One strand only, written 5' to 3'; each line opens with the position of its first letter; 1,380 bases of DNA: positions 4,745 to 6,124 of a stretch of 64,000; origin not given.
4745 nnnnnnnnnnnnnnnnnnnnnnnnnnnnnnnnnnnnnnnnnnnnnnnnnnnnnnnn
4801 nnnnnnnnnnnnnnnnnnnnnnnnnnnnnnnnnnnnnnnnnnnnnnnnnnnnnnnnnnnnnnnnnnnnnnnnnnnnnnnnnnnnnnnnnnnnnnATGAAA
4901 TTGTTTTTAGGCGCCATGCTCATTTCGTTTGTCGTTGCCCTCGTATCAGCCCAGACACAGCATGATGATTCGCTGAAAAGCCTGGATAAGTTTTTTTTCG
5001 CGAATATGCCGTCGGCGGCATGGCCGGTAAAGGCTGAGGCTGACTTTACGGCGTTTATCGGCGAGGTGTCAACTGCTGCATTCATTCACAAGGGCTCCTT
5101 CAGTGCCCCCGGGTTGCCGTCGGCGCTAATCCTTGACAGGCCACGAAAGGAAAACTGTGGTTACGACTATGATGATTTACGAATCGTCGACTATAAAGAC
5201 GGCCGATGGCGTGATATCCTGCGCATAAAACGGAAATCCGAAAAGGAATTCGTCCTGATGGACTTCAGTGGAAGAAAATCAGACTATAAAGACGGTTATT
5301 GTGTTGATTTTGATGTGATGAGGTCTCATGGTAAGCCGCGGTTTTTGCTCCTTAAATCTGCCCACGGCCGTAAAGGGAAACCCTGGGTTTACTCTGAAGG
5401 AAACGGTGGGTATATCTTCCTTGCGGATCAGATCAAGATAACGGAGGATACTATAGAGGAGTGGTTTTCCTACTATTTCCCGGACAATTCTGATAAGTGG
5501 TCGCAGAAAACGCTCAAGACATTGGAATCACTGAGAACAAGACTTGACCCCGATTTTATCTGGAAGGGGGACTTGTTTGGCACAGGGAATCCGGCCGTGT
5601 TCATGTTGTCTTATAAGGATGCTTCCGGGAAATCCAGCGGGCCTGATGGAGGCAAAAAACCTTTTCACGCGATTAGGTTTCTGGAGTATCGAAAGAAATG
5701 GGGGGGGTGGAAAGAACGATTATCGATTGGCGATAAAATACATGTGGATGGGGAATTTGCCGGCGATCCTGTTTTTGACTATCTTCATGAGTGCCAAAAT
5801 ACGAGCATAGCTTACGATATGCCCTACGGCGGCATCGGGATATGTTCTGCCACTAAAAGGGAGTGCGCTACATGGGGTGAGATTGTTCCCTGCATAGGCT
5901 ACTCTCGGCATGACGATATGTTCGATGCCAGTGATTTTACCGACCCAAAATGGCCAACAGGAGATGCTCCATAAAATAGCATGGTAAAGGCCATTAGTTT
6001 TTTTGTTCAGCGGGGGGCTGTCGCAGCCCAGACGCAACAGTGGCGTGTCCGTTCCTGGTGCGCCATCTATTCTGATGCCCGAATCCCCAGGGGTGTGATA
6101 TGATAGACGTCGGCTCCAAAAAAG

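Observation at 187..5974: Six-gene, fully signal-peptide-bearing operon: two OMP-like barrels plus a duplicated [NlpC/P60-like peptidase + unknown secreted partner] cassette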

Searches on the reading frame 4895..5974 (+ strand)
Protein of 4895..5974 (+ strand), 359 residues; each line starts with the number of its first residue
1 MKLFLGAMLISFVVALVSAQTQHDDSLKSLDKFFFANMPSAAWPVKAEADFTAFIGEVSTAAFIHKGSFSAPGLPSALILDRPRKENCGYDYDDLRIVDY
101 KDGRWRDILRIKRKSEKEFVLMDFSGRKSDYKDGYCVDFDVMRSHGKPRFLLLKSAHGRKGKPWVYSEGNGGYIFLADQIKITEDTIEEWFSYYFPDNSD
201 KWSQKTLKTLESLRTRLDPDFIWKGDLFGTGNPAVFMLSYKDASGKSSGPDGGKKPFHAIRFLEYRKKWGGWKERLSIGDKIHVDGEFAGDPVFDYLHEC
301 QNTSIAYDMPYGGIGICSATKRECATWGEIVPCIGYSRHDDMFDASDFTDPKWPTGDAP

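Call 7: search_protein_families(library=pfam, proteins=[window:4895-5974:+], max_evalue=1)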
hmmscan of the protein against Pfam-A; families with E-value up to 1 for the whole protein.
window:4895-5974:+ (359 aa): 0 families

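Call 8: search_protein_families(library=ncbifam, proteins=[window:4895-5974:+], max_evalue=1)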
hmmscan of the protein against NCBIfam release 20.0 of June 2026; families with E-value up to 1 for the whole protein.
window:4895-5974:+ (359 aa): 0 families

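Call 9: find_homologous_proteins(query=window:4895-5974:+, max_evalue=0.001)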
Query window:4895-5974:+ (359 aa): 3 proteins with E <= 0.001 among 2788 candidates.
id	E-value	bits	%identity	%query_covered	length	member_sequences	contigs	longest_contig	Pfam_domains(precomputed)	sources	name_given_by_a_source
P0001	8.9e-251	850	100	100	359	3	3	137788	-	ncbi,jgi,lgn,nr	ncbi:MAG: hypothetical protein RDU13_00910 [Elusimicrobiales bacterium]|jgi:hypothetical protein|nr:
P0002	1.7e-86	309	43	98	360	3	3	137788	-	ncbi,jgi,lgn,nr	ncbi:MAG: hypothetical protein RDU13_00900 [Elusimicrobiales bacterium]|jgi:hypothetical protein|nr:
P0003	2.2e-86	308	45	98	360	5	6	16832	-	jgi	-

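Call 10: find_encoding_contigs(protein=window:4895-5974:+, flank=10000, max_places=6)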
Protein window:4895-5974:+ (359 aa): 5 contigs read that carry it; 5 places shown.
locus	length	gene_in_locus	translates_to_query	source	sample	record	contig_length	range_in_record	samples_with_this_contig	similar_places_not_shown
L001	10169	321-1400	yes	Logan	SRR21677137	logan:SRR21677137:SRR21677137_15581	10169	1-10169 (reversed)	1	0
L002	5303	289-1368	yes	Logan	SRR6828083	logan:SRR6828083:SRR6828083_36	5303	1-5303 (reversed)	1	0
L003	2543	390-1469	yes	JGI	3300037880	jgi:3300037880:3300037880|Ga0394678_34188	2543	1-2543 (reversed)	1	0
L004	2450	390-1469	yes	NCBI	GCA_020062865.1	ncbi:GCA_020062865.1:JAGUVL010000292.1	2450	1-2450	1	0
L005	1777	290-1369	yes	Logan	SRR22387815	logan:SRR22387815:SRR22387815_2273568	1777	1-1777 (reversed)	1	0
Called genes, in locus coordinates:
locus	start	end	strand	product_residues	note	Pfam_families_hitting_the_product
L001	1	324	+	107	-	?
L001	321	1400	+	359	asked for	-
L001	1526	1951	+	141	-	PF01967:MoaC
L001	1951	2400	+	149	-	PF03473:MOSC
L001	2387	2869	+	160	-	PF00994:MoCF_biosynth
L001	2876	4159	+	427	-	PF07670:Gate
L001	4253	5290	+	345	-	-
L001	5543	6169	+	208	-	PF12802:MarR_2 (weak), PF01909:NTP_transf_2, PF18765:Polbeta (faint)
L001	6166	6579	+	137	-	-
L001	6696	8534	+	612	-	PF02730:AFOR_N, PF01314:AFOR_C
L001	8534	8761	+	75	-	-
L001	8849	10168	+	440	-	?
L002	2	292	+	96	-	?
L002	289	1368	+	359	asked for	-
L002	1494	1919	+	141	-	PF01967:MoaC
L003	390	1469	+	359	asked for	-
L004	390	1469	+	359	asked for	-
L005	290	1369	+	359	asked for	-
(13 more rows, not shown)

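Call 11: find_encoding_contigs(protein=P0003, flank=10000, max_places=10)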
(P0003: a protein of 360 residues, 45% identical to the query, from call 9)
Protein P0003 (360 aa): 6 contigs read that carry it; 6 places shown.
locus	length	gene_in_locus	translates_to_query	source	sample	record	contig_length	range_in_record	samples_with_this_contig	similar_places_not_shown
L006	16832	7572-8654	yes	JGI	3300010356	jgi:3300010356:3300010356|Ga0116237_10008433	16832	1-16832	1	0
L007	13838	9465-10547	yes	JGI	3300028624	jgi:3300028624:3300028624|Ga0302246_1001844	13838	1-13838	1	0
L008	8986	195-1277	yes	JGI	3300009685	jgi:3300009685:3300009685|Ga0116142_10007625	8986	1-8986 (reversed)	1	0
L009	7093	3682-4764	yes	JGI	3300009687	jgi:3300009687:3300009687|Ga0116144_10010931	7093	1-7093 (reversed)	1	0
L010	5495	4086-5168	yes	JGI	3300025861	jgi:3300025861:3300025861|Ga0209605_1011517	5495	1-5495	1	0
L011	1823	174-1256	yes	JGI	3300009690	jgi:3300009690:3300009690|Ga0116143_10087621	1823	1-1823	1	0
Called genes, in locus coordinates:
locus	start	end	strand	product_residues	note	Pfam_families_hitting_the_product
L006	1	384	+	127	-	?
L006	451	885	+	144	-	PF03946:Ribosomal_L11_N, PF00298:Ribosomal_L11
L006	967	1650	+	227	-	PF00687:Ribosomal_L1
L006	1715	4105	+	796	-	PF03030:H_PPase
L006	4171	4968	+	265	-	PF02698:DUF218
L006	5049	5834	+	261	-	-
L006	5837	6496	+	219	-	PF13505:OMP_b-brl (weak)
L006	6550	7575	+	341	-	-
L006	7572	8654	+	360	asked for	-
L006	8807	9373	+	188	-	PF05198:IF3_N, PF00707:IF3_C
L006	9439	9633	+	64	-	PF01632:Ribosomal_L35p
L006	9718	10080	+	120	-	PF00453:Ribosomal_L20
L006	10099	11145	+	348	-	PF02912:Phe_tRNA-synt_N, PF01409:tRNA-synt_2d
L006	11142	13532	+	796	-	PF01588:tRNA_bind, PF03483:B3_4, PF03484:B5, PF17759:tRNA_synthFbeta, PF03147:FDX-ACB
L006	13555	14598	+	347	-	PF00534:Glycos_transf_1, PF13692:Glyco_trans_1_4, PF13524:Glyco_trans_1_2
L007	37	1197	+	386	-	PF00009:GTP_EFTU, PF03144:GTP_EFTU_D2, PF03143:GTP_EFTU_D3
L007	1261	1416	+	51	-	PF00471:Ribosomal_L33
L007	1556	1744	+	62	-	PF00584:SecE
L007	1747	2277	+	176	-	PF02357:NusG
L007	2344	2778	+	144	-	PF03946:Ribosomal_L11_N, PF00298:Ribosomal_L11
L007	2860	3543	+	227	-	PF00687:Ribosomal_L1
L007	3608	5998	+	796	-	PF03030:H_PPase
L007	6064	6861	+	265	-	PF02698:DUF218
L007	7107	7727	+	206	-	-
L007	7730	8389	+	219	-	PF13505:OMP_b-brl (weak)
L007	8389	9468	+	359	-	-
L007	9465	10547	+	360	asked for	-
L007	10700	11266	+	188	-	PF05198:IF3_N, PF00707:IF3_C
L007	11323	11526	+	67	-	PF01632:Ribosomal_L35p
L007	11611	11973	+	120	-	PF00453:Ribosomal_L20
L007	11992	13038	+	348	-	PF02912:Phe_tRNA-synt_N, PF01409:tRNA-synt_2d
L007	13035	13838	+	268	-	?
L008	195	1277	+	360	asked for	-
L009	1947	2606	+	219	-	PF13505:OMP_b-brl (weak)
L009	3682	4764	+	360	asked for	-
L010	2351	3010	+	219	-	PF13505:OMP_b-brl (weak)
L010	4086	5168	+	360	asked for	-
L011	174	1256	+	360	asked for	-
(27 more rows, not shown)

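Call 23: search_solved_structures(query=A1, max_evalue=10, show_alignments=2)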
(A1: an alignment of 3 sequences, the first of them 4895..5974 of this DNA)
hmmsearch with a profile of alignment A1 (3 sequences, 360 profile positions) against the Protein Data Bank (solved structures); distinct sequences matched with E-value up to 10: 0.

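Call 29: search_protein_families(library=padloc, proteins=[window:4895-5974:+], max_evalue=1)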
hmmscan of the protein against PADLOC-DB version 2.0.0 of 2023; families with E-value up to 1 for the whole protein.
window:4895-5974:+ (359 aa): 0 families

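Call 30: predict_structure(alignment_id=A1)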
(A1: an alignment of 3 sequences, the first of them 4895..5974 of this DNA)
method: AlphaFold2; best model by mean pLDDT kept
length: 359 residues; sequences in the alignment: 3
mean_pLDDT: 58.1   pTM: 0.48
mean pLDDT of the five models: 58.1, 51.6, 48.6, 48.2, 40.9
residues with pLDDT >= 90: 4; 70-90: 116; 50-70: 108; < 50: 131
segments of 3 or more residues with pLDDT < 50: 141-186, 248-256, 291-359
pLDDT, mean of each block of 10 residues (from residue 1): 53 53 68 68 86 75 73 74 66 79 79 73 58 58 38 44 34 31 47 63 89 84 72 78 55 49 79 73 60 37 35 38 30 34 27 28
secondary structure, 60 per line:
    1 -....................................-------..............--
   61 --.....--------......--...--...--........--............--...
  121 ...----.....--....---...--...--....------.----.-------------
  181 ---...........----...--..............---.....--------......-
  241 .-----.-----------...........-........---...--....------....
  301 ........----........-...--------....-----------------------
elements in order: H2-37 H45-58 E63-67 E76-81 E84-86 E89-91 E94-101 E104-115 E118-123 E128-132 E135-138 E142-144 E147-149 E152-155 H184-194 H204-217 E221-225 E234-239 E259-266 E271-278 E282-284 E287-290 H297-300 E301-308 E313-320 E333-336

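Call 31: search_protein_representatives(alignment_id=A1)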
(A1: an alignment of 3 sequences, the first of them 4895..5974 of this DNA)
Query: 3 sequences, 360 profile positions. Proteins with E-value up to 0.001 (for the whole library): 10; up to 1e-10: 6; up to 1e-30: 4. The best 10 are listed.
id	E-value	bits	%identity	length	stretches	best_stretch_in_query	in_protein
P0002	3.7e-210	713.9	-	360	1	1-359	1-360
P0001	2.8e-193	658.3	-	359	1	1-359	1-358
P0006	2.4e-88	313.1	-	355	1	1-355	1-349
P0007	1.1e-37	146.5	-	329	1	36-353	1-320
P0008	1.7e-12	63.6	-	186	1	168-310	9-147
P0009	2.0e-11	60.1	-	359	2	168-303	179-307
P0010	1.4e-06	44.2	-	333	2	123-245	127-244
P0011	3.9e-06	42.7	-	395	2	168-357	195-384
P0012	1.4e-05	40.9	-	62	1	194-249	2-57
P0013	6.1e-05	38.7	-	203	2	188-243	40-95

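Call 33: search_protein_families(library=pfam, proteins=[P0006, P0007, P0008, P0009, P0010, P0011, P0013], max_evalue=1)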
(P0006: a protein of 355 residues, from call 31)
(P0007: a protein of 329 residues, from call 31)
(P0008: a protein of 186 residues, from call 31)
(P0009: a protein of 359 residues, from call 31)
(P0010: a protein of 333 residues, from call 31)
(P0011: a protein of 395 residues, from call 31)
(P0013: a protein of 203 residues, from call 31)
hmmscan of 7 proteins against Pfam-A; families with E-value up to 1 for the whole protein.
P0006 (355 aa): 0 families

P0007 (329 aa): 0 families

P0008 (186 aa): 1 family
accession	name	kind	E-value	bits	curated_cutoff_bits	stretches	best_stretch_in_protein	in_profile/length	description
PF05720.17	Dicty_CAD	-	0.14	12.6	23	1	119-180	5-64/82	Cell-cell adhesion domain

P0009 (359 aa): 1 family
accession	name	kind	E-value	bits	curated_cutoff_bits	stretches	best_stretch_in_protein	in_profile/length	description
PF05178.17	Kri1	-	0.12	13.4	25.2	1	25-55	45-74/102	KRI1-like family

P0010 (333 aa): 1 family
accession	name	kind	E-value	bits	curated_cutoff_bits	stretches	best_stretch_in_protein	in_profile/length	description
PF19501.5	PcRGLX_1st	-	0.048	13.9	22.1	0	185-214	45-74/83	PcRGLX-like N-terminal RIFT barrel domain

P0011 (395 aa): 0 families

P0013 (203 aa): 0 families

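Call 37: find_related_loci(query=A3, collection=genome_contigs, flank=8000)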
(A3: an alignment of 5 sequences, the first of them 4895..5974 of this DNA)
Query A3 (359 aa) in genome_contigs; peptide patterns used: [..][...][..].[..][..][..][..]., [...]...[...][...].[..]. (x = any residue, [..] = any of these).
46 stretches matched a pattern; 1 encode a relative of the query (tblastn E <= 1e-3); 1 distinct loci.
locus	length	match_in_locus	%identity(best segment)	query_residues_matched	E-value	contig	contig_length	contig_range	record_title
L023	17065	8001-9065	45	1-351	1e-82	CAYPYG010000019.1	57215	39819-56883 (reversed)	MAG TPA_asm: uncultured Elusimicrobiaceae bacterium isolate binchicken_co20_337 genome assembly, contig: NODE_1343_lengt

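Call 39: find_homologous_proteins(query=A2, max_evalue=0.001)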
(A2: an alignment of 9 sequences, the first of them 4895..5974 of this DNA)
Query A2 (9 sequences) (359 aa, profile of the alignment): 4 proteins with E <= 0.001 among 6164 candidates.
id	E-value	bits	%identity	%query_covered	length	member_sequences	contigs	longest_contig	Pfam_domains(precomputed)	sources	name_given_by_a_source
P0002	3.4e-133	462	43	98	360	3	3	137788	-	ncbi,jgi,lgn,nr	ncbi:MAG: hypothetical protein RDU13_00900 [Elusimicrobiales bacterium]|jgi:hypothetical protein|nr:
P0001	2.1e-132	460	100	100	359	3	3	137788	-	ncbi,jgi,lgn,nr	ncbi:MAG: hypothetical protein RDU13_00910 [Elusimicrobiales bacterium]|jgi:hypothetical protein|nr:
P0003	2.3e-128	446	45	98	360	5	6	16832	-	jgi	-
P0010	1.4e-85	306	20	77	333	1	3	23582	-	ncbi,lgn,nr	ncbi:MAG: hypothetical protein HY746_05785 [Elusimicrobia bacterium]|nr:hypothetical protein [Elusim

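Call 40: find_encoding_contigs(protein=P0010, flank=10000, max_places=5)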
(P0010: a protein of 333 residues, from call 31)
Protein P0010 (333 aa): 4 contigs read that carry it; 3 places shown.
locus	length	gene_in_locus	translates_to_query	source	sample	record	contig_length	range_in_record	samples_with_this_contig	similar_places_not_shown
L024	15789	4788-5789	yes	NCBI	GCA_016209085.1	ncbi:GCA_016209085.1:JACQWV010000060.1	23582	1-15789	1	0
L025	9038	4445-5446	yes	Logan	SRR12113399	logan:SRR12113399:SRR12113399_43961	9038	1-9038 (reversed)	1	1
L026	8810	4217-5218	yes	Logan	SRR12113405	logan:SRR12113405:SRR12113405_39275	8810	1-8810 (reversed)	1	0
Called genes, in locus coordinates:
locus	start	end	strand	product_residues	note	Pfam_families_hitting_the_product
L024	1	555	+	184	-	PF00941:FAD_binding_5, PF03450:CO_deh_flav_C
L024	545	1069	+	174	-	PF00111:Fer2, PF13085:Fer2_3 (weak), PF01799:Fer2_2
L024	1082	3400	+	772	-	PF01315:Ald_Xan_dh_C, PF02738:MoCoBD_1, PF20256:MoCoBD_2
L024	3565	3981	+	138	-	-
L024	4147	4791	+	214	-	-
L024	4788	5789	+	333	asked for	-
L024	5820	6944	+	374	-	-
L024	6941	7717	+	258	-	-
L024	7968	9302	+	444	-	PF03951:Gln-synt_N, PF00120:Gln-synt_C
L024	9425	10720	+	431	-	PF02321:OEP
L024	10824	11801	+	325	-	PF25917:BSH_RND, PF25973:BSH_CzcB (faint), PF25990:Beta-barrel_YknX, PF26002:Beta-barrel_AprE (weak), PF25954:Beta-barrel_RND_2, PF25989:YknX_C (faint), PF25967:RND-MFP_C (weak)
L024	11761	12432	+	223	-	PF02463:SMC_N (faint), PF00005:ABC_tran, PF13304:AAA_21 (faint)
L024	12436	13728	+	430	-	PF12704:MacB_PCD, PF02687:FtsX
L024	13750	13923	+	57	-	-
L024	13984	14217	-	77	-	PF00581:Rhodanese (weak)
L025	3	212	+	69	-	?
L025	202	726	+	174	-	PF00111:Fer2, PF13085:Fer2_3 (weak), PF01799:Fer2_2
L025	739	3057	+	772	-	PF01315:Ald_Xan_dh_C, PF02738:MoCoBD_1, PF20256:MoCoBD_2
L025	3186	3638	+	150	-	-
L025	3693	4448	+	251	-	-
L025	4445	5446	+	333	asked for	-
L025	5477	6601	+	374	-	-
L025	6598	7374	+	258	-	-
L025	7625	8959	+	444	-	PF03951:Gln-synt_N, PF00120:Gln-synt_C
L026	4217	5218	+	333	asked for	-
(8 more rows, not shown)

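Call 41: find_related_loci(query=A3, collection=metagenome_contigs, flank=8000)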
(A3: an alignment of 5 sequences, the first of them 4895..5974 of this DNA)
Query A3 (359 aa) in metagenome_contigs; peptide patterns used: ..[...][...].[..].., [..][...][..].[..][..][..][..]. (x = any residue, [..] = any of these).
127 stretches matched a pattern; 1 encode a relative of the query (tblastn E <= 1e-3); 1 distinct loci.
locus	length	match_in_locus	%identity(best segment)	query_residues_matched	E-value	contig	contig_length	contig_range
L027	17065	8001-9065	45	1-351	1e-82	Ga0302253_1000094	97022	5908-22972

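Call 47: search_protein_families(library=pfam, proteins=[L025:3183-3638:+, L025:3693-4448:+, L025:5477-6601:+, L025:6598-7374:+], max_evalue=1)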
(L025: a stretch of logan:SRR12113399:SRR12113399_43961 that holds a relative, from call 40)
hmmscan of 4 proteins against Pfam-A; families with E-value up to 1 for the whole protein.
L025:3183-3638:+ (151 aa): 1 family
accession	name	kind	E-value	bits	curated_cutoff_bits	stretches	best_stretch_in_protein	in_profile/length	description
PF21034.3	BCAS3_WD40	-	0.057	12.4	26.3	1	27-114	90-187/479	BCAS3, WD40 repeat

L025:3693-4448:+ (251 aa): 0 families

L025:5477-6601:+ (374 aa): 5 families
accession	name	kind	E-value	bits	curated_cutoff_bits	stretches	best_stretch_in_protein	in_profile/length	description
PF14559.12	TPR_19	-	0.0037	18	25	1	150-207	1-58/68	Tetratricopeptide repeat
PF13428.12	TPR_14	-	0.0041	18.1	23.5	1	149-181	10-42/44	Tetratricopeptide repeat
PF25064.1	ARM_TT21_5th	-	0.11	13.2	27.8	0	148-218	9-78/117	TT21 fifth ARM repeats domain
PF13525.12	YfiO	-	0.12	12.5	25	1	143-186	144-187/203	Outer membrane lipoprotein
PF13431.12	TPR_17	-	0.14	12.9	24.4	0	163-193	2-32/34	Tetratricopeptide repeat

L025:6598-7374:+ (258 aa): 1 family
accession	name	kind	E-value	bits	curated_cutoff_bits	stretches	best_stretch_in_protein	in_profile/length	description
PF21786.3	Bflower_3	-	0.16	12.3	34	0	204-242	59-99/125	6-fold beta flower protein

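Call 56: search_dna_similar(query=window:4895-5974:+, collection=plasmids, mode=protein, max_evalue=0.01, max_rows=10)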
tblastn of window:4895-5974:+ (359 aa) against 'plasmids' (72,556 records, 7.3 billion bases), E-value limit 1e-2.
No match.

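Call 68: search_protein_families(library=phrogs, proteins=[L007:8914-9465:+, L025:3693-4445:+, window:4895-5971:+], max_evalue=1)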
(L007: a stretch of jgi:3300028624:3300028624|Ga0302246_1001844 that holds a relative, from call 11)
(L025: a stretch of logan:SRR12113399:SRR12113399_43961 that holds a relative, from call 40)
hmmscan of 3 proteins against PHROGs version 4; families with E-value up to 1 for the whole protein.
L007:8914-9465:+ (184 aa): 4 families
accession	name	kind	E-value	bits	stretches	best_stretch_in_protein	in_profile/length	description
phrog_32686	-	unknown function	0.022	15.9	1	25-52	10-37/65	-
phrog_1302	-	tail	0.055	14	1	88-141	113-166/201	distal tail protein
phrog_329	-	tail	0.055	12.6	1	18-109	554-619/949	minor tail protein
phrog_2677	-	tail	0.072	13.9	1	82-112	224-254/295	tail protein with lysin activity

L025:3693-4445:+ (251 aa): 1 family
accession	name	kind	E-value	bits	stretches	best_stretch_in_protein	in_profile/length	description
phrog_4658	-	unknown function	0.05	15.2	1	152-209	28-84/109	-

window:4895-5971:+ (359 aa): 0 families

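Call 78: list_cluster_members(proteins=[P0006, P0007, P0008, P0009, P0011, P0012, P0013])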
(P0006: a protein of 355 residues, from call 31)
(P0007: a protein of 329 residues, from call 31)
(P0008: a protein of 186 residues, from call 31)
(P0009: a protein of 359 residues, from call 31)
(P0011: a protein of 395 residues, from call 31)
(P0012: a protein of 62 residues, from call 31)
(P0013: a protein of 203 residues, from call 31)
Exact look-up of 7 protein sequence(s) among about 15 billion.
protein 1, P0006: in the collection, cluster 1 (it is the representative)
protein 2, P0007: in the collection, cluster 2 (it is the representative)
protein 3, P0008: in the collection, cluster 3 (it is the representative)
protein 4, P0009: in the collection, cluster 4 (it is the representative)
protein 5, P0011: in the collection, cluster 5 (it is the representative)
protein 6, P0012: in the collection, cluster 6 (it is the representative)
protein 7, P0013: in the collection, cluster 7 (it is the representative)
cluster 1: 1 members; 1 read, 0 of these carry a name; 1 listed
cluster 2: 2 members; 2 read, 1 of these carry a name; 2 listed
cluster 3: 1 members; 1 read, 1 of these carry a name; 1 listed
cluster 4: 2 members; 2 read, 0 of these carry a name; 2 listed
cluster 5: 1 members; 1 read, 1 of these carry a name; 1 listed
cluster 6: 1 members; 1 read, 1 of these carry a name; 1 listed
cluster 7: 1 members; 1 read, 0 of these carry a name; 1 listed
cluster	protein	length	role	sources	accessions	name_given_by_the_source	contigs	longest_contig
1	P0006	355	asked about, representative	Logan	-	-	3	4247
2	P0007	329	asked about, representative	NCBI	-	-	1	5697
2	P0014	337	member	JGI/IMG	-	hypothetical protein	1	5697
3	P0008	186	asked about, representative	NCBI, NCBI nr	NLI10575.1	MAG: hypothetical protein GX447_07480, partial [Elusimicrobia bacterium] | hypothetical protein [Elusimicrobiota bacterium]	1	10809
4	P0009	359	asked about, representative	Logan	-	-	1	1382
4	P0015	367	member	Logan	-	-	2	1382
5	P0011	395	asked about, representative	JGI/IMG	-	hypothetical protein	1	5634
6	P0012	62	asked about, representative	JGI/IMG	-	hypothetical protein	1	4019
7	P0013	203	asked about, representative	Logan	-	-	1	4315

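Call 79: find_encoding_contigs(protein=P0007, flank=6000, max_places=3)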
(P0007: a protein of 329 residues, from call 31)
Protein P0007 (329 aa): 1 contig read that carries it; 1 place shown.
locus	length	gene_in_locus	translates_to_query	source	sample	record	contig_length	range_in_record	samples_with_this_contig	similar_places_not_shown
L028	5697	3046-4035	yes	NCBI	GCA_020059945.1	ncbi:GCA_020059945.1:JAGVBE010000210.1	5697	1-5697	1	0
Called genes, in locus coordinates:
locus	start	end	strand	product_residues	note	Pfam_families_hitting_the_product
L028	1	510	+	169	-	?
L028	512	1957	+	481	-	PF07498:Rho_N, PF07497:Rho_RNA_bind, PF00006:ATP-synt_ab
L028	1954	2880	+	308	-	PF01551:Peptidase_M23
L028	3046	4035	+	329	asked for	-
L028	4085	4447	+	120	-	PF01197:Ribosomal_L31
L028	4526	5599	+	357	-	PF03462:PCRF, PF00472:RF-1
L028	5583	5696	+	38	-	?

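Call 80: find_encoding_contigs(protein=P0011, flank=6000, max_places=3)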
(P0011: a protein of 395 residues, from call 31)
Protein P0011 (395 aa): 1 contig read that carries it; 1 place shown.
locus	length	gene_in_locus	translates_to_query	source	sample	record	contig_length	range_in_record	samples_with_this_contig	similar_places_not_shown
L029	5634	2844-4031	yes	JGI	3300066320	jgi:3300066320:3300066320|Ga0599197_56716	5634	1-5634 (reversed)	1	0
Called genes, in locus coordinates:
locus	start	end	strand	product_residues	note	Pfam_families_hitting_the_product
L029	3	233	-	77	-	?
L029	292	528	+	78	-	-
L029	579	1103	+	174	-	-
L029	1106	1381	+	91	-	-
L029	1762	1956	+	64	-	-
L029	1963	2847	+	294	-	-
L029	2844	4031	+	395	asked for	-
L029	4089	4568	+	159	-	-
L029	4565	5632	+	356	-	?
